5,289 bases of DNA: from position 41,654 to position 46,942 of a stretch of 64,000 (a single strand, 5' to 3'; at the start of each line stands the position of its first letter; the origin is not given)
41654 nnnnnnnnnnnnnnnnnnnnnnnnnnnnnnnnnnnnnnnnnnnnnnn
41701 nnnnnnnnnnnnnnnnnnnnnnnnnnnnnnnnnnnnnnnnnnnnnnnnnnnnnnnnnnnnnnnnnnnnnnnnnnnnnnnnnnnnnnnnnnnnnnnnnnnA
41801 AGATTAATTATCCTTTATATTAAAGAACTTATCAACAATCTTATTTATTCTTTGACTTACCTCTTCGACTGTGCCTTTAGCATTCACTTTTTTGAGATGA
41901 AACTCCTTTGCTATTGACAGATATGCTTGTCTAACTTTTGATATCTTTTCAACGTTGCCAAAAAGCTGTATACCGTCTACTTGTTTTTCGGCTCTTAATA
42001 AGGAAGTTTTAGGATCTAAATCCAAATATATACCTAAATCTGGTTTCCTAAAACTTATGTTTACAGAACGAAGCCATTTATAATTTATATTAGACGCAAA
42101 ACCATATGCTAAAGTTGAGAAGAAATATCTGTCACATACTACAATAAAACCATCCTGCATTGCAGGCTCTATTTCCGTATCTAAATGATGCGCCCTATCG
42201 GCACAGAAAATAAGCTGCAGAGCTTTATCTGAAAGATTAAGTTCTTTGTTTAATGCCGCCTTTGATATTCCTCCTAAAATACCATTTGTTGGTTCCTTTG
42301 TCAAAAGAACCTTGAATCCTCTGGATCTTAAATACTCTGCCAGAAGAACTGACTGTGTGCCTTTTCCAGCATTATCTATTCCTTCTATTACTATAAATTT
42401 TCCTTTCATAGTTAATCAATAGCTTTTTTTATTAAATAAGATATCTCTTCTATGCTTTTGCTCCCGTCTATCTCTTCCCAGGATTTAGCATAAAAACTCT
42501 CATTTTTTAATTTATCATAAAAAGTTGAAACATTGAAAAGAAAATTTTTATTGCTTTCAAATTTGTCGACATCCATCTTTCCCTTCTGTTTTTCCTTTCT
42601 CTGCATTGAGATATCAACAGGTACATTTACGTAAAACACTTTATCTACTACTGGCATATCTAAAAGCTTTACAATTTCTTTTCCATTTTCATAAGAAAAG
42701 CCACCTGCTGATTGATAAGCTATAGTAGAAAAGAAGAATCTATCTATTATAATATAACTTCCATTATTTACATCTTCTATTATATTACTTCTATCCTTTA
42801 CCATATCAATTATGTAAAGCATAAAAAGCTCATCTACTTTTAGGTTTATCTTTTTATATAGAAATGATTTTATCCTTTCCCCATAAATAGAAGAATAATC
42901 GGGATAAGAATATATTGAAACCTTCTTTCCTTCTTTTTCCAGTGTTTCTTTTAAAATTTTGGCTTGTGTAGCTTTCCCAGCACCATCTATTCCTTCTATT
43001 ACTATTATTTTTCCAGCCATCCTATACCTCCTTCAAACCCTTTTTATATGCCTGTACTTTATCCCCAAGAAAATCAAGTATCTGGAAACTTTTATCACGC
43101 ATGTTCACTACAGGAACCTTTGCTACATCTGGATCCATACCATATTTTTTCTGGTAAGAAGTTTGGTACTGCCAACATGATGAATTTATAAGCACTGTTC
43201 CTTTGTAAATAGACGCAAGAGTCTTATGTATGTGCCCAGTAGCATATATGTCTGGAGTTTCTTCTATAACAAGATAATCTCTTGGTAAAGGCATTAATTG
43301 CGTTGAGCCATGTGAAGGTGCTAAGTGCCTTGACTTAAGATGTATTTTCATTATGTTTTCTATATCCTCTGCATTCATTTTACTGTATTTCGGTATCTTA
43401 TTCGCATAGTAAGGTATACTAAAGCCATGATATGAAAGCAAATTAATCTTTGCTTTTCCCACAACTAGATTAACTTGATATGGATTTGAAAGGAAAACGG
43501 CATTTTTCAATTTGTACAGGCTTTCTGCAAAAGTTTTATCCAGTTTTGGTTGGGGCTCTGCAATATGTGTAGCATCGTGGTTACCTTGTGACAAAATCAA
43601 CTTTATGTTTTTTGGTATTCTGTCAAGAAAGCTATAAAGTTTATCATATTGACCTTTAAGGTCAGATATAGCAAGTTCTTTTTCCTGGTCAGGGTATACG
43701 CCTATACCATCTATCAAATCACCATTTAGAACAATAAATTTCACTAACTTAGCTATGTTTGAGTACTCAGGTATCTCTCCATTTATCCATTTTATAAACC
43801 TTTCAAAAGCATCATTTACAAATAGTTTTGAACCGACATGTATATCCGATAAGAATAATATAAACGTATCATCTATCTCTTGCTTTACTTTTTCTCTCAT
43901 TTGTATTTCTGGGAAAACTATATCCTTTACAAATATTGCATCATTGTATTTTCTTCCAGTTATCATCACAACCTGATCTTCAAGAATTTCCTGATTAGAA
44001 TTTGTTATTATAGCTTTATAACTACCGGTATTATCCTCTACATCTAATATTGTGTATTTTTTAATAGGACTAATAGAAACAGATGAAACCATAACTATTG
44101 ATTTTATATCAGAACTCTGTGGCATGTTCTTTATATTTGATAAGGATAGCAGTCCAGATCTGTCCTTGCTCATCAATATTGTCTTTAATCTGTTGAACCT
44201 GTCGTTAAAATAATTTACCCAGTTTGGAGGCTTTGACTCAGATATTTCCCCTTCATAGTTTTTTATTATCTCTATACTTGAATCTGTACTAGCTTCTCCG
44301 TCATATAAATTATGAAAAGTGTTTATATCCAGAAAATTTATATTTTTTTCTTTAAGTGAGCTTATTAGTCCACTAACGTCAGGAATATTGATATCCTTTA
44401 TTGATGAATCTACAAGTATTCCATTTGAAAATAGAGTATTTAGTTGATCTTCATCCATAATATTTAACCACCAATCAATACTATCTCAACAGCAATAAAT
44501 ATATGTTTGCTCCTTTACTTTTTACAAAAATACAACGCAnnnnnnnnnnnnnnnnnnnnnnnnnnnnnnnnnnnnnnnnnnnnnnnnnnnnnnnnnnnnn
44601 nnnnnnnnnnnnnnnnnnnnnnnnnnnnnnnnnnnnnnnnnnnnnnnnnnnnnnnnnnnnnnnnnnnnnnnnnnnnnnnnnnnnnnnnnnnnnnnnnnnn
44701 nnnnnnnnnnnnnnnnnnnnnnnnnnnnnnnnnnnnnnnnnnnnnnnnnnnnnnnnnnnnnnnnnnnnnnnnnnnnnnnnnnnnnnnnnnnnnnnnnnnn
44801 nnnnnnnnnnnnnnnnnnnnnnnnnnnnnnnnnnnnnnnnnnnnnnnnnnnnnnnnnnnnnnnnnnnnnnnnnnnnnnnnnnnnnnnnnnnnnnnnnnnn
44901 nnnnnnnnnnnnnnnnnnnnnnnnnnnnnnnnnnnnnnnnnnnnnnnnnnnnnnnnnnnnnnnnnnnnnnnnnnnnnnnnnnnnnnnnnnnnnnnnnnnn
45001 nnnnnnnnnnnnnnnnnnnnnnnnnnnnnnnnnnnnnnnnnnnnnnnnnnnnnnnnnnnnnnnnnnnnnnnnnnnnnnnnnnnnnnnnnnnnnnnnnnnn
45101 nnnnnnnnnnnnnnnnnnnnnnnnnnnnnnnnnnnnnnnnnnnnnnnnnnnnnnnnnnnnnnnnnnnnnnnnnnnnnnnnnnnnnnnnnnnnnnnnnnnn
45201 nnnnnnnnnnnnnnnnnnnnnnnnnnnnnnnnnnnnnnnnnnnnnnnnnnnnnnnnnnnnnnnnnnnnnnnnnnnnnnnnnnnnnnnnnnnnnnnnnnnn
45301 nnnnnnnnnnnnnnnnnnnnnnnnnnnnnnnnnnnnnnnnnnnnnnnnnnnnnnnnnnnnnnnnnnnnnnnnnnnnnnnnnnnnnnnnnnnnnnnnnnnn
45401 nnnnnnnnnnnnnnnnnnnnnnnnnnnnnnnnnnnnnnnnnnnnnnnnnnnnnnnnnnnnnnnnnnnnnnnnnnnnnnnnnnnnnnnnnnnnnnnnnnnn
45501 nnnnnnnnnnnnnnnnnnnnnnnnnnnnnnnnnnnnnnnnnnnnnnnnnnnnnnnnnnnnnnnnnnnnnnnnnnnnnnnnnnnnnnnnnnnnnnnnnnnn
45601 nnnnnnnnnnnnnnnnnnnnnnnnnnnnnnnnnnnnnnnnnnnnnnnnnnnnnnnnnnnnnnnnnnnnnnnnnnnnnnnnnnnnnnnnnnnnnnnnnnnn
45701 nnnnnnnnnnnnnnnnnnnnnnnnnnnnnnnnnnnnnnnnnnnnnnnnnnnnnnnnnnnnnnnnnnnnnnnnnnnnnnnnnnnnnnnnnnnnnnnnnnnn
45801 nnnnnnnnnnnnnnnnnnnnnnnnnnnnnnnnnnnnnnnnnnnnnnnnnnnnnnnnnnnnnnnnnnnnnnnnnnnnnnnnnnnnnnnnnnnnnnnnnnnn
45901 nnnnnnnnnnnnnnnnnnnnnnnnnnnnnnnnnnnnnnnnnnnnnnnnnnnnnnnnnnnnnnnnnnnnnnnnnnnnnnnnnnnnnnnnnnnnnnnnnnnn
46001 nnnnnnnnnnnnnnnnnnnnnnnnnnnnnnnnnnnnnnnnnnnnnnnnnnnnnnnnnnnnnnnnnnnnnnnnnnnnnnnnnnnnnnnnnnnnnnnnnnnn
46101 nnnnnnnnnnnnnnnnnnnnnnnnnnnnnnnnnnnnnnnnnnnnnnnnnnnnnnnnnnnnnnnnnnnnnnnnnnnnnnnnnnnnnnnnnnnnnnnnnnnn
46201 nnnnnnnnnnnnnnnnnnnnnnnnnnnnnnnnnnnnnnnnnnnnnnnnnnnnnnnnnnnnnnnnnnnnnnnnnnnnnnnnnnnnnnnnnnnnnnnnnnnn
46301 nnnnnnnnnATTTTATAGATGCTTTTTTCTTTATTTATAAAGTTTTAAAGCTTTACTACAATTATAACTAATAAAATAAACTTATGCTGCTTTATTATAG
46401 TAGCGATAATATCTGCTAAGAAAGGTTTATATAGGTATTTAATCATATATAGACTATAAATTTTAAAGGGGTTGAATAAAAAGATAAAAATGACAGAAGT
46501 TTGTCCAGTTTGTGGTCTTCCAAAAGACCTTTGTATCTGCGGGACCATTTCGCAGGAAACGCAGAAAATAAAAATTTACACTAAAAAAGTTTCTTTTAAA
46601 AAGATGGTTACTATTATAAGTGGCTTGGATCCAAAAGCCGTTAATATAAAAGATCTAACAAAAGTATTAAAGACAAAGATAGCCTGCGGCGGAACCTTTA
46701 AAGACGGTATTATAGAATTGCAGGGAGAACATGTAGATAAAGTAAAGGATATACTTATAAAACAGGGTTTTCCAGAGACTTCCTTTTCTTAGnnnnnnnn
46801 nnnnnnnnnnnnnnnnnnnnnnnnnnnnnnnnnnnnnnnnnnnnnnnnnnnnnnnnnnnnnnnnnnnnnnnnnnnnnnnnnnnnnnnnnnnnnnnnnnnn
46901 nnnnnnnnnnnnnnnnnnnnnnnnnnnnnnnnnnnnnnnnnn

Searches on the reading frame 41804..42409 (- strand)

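Call 7: search_protein_families(library=pfam, proteins=[window:41804-42409:-], max_evalue=0.001)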
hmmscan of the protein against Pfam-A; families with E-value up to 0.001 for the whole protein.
window:41804-42409:- (201 aa): 1 family
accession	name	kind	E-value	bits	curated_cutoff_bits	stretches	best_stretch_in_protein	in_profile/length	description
PF02223.23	Thymidylate_kin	-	3.9e-41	141.2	27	1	8-188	1-185/185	Thymidylate kinase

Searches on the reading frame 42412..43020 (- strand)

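Call 7: search_protein_families(library=pfam, proteins=[window:42412-43020:-], max_evalue=0.001)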
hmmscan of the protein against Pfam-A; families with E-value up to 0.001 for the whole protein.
window:42412-43020:- (202 aa): 2 families
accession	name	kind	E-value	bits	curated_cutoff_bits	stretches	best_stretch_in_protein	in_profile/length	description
PF02223.23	Thymidylate_kin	-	4.1e-29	102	27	1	8-194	1-182/185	Thymidylate kinase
PF13521.12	AAA_28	-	0.00026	21.7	27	1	6-143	2-127/164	AAA domain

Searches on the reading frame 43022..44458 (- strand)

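Call 7: search_protein_families(library=pfam, proteins=[window:43022-44458:-], max_evalue=0.001)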
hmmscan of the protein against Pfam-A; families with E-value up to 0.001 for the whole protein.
window:43022-44458:- (478 aa): 3 families
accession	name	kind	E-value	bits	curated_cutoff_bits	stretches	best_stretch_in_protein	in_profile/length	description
PF00149.33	Metallophos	-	1.3e-11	45.7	21.5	1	200-412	3-190/191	Calcineurin-like phosphoesterase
PF04042.21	DNA_pol_E_B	-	5.6e-10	39.4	29.1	1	200-409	1-203/210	DNA polymerase alpha/epsilon subunit B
PF12850.12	Metallophos_2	-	0.00054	20.4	27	0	321-426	49-132/154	Calcineurin-like phosphoesterase superfamily domain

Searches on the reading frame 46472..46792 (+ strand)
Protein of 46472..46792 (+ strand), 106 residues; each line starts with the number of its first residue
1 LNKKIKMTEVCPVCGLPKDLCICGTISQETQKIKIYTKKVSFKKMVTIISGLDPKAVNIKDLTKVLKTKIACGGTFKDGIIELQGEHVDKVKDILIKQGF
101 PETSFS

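Call 49: find_homologous_proteins(query=window:46472-46792:+, max_evalue=0.00001)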
Query window:46472-46792:+ (106 aa): 2342 proteins with E <= 0.00001 among 2344 candidates; the best 120 are listed.
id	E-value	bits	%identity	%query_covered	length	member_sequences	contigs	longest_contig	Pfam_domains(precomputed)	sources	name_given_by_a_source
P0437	3.0e-53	196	89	94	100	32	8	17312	PF01253.28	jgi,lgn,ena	jgi:translation initiation factor 1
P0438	1.2e-52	195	55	93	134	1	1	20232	PF01253.28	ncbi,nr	ncbi:stress response translation initiation inhibitor YciH [Candidatus Parvarchaeota archaeon]|nr:st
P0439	2.4e-51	190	85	94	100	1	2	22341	PF01253.28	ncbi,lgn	-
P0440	8.6e-51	189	86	94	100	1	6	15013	PF01253.28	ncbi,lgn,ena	-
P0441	8.7e-50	185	82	94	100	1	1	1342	PF01253.28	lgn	-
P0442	6.1e-49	183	86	94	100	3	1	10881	PF01253.28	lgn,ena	-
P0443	7.5e-49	182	80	94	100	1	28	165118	PF01253.28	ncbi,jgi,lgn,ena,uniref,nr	ncbi:MAG: translation initiation factor SUI1 [Candidatus Parvarchaeum acidophilus ARMAN-5]|jgi:trans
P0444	3.5e-48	180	80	94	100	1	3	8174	PF01253.28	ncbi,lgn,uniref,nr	ncbi:MAG: translation initiation factor SUI1 [Candidatus Parvarchaeum acidophilus ARMAN-5]|uniref:Pr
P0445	1.1e-43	166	77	94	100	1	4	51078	PF01253.28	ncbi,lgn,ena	-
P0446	1.7e-43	165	75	93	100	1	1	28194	PF01253.28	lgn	-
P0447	1.8e-43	165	76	94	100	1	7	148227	PF01253.28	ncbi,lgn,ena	-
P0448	3.4e-43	164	75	93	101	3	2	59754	PF01253.28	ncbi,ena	-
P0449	4.2e-43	164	71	93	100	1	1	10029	PF01253.28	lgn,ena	-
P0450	6.2e-43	163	71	93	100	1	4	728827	PF01253.28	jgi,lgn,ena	jgi:translation initiation factor 1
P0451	7.6e-43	163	72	93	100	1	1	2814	PF01253.28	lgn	-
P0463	1.4e-40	156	72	92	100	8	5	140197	PF01253.28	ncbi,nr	ncbi:MAG: stress response translation initiation inhibitor YciH [Candidatus Parvarchaeota archaeon]|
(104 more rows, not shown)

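Call 50: find_encoding_contigs(protein=P0463, flank=10000, max_places=2)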
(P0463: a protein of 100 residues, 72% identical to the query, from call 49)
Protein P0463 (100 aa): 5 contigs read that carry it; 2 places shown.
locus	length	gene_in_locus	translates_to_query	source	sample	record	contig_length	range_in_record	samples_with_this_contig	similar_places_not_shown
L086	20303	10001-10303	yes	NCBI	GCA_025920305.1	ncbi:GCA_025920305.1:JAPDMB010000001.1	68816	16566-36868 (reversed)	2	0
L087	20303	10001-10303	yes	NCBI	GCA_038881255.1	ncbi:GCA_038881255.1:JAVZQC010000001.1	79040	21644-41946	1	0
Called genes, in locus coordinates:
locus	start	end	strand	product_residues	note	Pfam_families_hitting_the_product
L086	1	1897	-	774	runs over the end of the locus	PF00133:tRNA-synt_1, PF09334:tRNA-synt_1g, PF08264:Anticodon_1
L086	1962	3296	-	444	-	PF00753:Lactamase_B (weak), PF12706:Lactamase_B_2 (weak), PF22505:RNase_J_b_CASP, PF07521:RMMBL (weak)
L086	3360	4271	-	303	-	PF00733:Asn_synthase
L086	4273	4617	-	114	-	PF02643:DUF192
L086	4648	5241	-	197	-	PF00318:Ribosomal_S2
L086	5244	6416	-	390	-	PF03952:Enolase_N, PF00113:Enolase_C, PF13378:MR_MLE_C (weak)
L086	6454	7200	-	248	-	PF00398:RrnaAD, PF08704:GCD14 (weak), PF01135:PCMT (weak), PF13847:Methyltransf_31, PF08241:Methyltransf_11 (weak)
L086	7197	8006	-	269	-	-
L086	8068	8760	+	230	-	PF14378:PAP2_3 (faint), PF01569:PAP2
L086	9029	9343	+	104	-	PF14697:Fer4_21 (faint), PF12837:Fer4_6 (faint), PF13237:Fer4_10 (weak), PF12838:Fer4_7 (weak), PF13187:Fer4_9, PF00037:Fer4 (weak)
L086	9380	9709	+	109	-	-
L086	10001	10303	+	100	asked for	PF01253:SUI1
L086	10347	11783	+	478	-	PF00149:Metallophos, PF04042:DNA_pol_E_B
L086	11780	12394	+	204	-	PF01712:dNK (faint), PF02223:Thymidylate_kin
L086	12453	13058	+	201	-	PF02223:Thymidylate_kin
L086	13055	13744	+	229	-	-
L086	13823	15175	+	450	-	PF00224:PK, PF02887:PK_C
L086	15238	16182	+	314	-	PF00297:Ribosomal_L3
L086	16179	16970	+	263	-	PF00573:Ribosomal_L4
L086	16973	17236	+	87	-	PF00276:Ribosomal_L23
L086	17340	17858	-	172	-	PF02778:tRNA_int_endo_N, PF01974:tRNA_int_endo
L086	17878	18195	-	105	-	PF00085:Thioredoxin, PF13098:Thioredoxin_2, PF13905:Thioredoxin_8 (faint)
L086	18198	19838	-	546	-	PF06418:CTP_synth_N, PF00117:GATase, PF07722:Peptidase_C26 (faint)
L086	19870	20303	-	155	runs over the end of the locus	-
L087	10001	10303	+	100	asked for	PF01253:SUI1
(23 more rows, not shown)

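Call 58: search_protein_families(library=pfam, proteins=[window:46472-46792:+], max_evalue=0.01)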
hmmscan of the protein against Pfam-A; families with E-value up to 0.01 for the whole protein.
window:46472-46792:+ (106 aa): 1 family
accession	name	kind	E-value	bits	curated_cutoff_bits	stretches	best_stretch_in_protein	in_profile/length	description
PF01253.27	SUI1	-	1.6e-21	77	25.5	1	30-101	2-77/77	Translation initiation factor SUI1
